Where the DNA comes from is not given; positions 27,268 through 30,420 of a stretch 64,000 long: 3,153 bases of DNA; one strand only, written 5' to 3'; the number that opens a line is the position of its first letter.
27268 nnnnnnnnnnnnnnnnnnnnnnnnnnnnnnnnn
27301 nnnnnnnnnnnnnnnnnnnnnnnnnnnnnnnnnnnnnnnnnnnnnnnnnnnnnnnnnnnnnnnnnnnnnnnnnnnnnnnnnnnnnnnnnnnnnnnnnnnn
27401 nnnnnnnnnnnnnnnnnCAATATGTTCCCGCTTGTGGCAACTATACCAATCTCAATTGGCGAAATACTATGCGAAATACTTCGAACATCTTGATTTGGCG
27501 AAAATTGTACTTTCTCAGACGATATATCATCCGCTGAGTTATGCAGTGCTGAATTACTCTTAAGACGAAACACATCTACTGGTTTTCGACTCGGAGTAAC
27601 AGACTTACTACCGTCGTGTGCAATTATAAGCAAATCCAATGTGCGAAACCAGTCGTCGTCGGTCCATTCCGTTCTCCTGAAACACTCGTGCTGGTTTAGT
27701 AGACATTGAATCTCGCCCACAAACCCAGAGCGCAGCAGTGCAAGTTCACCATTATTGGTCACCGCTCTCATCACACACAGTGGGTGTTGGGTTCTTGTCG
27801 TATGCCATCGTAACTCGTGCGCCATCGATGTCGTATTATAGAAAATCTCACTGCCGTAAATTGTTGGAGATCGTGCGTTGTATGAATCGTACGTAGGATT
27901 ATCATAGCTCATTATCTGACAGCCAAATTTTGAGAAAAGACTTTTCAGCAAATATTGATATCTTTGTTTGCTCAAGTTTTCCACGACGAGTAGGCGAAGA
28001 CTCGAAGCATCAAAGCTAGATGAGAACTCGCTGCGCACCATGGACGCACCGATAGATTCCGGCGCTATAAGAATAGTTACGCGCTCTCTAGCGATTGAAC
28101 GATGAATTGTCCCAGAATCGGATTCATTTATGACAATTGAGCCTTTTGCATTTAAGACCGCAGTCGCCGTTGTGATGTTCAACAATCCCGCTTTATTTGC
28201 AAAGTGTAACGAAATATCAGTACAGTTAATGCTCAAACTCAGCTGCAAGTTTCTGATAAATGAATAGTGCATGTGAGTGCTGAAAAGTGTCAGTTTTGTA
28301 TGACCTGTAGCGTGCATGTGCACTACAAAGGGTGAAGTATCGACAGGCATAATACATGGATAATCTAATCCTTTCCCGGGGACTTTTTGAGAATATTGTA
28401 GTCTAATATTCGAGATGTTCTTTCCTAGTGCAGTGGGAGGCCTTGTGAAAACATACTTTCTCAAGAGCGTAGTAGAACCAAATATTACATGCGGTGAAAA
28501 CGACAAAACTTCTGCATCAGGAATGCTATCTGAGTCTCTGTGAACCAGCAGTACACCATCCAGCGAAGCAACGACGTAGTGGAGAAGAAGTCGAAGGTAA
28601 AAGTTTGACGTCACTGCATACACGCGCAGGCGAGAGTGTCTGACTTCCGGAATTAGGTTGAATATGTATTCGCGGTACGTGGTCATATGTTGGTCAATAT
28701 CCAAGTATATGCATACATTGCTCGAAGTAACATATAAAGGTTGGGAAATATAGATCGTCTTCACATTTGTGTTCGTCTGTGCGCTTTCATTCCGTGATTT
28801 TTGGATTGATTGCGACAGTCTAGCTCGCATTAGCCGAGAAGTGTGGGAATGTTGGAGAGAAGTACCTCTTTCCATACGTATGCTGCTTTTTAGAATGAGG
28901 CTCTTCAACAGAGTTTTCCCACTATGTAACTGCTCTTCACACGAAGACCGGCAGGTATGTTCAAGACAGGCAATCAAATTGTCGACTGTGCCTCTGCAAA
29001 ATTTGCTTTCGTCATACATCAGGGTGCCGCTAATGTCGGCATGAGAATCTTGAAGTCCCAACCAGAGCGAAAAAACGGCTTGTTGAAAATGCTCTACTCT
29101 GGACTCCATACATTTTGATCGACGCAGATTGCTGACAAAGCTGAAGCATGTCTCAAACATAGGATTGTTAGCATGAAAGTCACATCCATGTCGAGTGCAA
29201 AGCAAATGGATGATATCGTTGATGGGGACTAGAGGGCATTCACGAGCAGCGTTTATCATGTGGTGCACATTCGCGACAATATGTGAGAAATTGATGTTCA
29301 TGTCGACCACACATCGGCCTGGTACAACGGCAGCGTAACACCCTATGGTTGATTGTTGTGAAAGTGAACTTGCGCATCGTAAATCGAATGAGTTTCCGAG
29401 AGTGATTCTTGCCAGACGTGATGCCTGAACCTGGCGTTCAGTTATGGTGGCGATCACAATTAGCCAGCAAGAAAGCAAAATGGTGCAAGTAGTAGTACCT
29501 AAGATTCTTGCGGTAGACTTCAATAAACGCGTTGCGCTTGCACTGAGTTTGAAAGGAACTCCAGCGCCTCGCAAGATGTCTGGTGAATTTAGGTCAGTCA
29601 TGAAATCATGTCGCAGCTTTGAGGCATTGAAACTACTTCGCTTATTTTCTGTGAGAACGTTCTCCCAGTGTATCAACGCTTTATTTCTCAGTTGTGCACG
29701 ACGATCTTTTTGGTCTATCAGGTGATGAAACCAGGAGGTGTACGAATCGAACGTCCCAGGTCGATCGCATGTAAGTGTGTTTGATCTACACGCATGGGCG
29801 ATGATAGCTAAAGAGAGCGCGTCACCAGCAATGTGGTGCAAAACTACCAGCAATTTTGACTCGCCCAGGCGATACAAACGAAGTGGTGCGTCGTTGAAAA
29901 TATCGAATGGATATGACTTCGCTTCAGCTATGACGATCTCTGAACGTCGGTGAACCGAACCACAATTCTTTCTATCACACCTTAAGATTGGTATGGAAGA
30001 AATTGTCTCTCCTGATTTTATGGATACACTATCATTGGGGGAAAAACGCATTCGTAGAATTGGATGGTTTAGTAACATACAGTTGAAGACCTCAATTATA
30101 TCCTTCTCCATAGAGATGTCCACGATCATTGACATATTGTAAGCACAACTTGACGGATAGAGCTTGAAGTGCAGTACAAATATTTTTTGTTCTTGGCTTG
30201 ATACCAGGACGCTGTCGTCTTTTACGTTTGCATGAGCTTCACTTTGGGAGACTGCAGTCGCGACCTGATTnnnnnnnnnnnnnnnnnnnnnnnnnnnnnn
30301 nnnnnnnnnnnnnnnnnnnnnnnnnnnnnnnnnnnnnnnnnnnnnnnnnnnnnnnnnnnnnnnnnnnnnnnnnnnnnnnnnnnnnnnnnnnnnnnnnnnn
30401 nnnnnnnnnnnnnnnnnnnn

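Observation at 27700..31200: Non-canonical stretch in the assembly line: KS-ACP-only module followed by an ~870-aa unidentified domain with an HH-x3 motif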

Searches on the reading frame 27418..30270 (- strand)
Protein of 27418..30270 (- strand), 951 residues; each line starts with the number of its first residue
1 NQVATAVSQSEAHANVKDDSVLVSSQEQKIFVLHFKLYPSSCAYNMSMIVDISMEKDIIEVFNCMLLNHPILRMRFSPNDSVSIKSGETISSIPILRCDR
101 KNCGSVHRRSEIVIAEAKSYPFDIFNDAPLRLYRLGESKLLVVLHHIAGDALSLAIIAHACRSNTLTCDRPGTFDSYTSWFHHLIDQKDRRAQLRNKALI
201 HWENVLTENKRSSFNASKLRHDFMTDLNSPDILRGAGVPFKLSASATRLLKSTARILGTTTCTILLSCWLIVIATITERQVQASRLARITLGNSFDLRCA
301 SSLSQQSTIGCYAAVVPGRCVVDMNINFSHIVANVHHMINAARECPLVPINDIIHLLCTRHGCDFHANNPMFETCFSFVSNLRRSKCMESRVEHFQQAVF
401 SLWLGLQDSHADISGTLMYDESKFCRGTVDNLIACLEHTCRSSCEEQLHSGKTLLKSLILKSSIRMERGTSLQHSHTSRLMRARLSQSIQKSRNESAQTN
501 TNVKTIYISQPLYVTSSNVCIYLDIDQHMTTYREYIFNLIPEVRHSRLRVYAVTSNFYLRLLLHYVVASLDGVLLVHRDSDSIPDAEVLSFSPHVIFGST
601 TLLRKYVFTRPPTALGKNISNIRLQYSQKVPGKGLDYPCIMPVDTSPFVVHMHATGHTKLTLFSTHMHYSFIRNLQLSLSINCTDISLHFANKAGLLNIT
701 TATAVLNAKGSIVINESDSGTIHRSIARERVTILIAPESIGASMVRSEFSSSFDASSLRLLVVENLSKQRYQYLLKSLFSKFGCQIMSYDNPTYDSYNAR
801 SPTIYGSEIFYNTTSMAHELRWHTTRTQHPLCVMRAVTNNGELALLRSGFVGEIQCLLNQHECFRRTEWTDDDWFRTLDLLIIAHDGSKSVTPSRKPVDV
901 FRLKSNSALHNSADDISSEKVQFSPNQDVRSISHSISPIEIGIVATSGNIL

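Call 11: search_solved_structures(query=window:27418-30270:-, max_evalue=1, show_alignments=3)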
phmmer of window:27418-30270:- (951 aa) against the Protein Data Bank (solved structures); distinct sequences matched with E-value up to 1: 6.
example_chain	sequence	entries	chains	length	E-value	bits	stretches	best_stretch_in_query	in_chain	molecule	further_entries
6oyf_A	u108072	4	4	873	0.00067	21.3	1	62-430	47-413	Txo1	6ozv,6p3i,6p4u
7kvw_A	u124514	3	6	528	0.024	16.2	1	25-207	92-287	PCP-C didomain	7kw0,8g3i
8fx6_A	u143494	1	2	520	0.024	16.2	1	24-207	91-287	PCP-C didomain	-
7kw2_A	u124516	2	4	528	0.039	15.5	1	25-207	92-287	PCP-C didomain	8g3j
8fx7_A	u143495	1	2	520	0.04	15.4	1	25-207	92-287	PCP-C didomain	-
6p1j_A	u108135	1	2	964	0.5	11.8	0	67-431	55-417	Txo2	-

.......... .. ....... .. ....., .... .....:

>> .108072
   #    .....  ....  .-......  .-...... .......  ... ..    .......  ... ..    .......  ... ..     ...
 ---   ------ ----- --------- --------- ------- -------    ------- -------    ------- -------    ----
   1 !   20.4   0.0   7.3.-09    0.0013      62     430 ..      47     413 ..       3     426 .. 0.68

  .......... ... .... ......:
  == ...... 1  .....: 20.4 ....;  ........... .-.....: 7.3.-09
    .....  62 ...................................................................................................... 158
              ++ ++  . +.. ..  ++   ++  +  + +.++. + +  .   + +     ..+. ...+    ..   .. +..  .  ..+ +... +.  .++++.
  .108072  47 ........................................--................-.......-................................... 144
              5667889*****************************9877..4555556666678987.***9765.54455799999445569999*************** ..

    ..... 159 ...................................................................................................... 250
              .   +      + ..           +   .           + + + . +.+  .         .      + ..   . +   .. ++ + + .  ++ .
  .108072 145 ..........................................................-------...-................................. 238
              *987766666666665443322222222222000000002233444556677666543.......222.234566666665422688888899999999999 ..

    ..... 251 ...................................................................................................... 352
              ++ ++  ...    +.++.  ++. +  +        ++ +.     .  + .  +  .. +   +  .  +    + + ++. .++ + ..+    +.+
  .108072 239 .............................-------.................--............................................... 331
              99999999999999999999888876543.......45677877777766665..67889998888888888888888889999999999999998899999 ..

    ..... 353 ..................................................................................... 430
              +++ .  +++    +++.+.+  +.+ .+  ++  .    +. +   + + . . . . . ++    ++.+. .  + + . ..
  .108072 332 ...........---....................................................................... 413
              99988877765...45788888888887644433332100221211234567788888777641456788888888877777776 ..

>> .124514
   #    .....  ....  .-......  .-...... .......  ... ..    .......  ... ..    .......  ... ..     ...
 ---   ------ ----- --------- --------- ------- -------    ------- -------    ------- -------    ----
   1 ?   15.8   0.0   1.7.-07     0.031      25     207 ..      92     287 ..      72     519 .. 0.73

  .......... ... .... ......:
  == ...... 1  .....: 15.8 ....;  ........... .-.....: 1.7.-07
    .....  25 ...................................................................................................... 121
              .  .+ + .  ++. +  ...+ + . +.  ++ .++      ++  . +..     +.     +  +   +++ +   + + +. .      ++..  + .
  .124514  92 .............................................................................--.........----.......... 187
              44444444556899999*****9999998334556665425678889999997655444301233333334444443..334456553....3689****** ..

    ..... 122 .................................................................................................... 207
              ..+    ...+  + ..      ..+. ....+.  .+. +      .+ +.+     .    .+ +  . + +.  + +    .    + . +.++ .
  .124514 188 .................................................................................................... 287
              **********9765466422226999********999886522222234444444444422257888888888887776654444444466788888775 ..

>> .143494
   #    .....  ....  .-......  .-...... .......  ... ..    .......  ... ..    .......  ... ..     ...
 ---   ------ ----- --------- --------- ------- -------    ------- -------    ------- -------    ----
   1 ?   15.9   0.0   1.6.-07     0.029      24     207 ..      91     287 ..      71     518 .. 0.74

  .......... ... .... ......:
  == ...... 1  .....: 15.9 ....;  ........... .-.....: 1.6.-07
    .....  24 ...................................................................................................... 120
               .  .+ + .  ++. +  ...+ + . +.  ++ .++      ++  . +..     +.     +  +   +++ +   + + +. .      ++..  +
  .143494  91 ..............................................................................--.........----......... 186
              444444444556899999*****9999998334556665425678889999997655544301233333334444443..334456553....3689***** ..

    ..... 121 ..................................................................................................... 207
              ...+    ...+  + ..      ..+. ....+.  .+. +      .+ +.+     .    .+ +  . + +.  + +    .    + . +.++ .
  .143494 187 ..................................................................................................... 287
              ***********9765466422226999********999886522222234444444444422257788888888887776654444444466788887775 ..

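Call 12: find_homologous_proteins(query=window:27418-30270:-, max_evalue=0.001)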
Query window:27418-30270:-: 8000 candidates shared short words with the query, none scored E <= 0.001.

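Call 25: find_related_loci(query=window:27418-30270:-, collection=metagenome_contigs, flank=10000)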
Query window:27418-30270:- (951 aa) in metagenome_contigs; peptide patterns used: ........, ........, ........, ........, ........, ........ (x = any residue, [..] = any of these).
38 stretches matched a pattern; 1 encode a relative of the query (tblastn E <= 1e-3); 1 distinct loci.
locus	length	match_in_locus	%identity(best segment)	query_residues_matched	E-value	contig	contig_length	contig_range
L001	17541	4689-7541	100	1-951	0e+0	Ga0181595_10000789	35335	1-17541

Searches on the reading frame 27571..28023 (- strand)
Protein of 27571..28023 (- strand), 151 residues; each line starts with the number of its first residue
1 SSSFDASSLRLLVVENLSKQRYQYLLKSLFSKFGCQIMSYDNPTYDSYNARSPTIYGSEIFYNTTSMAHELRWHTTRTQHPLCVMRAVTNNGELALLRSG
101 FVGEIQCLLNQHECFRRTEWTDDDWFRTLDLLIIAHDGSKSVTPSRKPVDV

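Call 51: search_protein_families(library=pfam, proteins=[window:27571-28023:-], max_evalue=10)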
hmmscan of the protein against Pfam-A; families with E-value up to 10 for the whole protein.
window:27571-28023:- (151 aa): 0 families

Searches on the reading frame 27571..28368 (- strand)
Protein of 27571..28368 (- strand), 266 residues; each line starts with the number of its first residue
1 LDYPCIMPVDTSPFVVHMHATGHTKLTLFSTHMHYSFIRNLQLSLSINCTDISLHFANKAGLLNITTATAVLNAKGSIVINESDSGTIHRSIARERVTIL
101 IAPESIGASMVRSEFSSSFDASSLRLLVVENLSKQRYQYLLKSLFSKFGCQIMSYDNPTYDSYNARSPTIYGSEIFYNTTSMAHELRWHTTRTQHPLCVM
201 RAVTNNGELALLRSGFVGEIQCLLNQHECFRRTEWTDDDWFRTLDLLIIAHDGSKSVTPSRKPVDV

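Call 51: search_protein_families(library=pfam, proteins=[window:27571-28368:-], max_evalue=10)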
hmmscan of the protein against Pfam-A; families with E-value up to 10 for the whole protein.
window:27571-28368:- (266 aa): 2 families
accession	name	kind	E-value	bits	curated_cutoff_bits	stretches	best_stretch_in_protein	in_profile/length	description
PF14008.11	Metallophos_C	-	0.042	14.9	23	1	17-40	31-55/63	Iron/zinc purple acid phosphatase-like protein C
PF10704.14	DUF2508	-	0.18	12.4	22.5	1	113-142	34-62/71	Protein of unknown function (DUF2508)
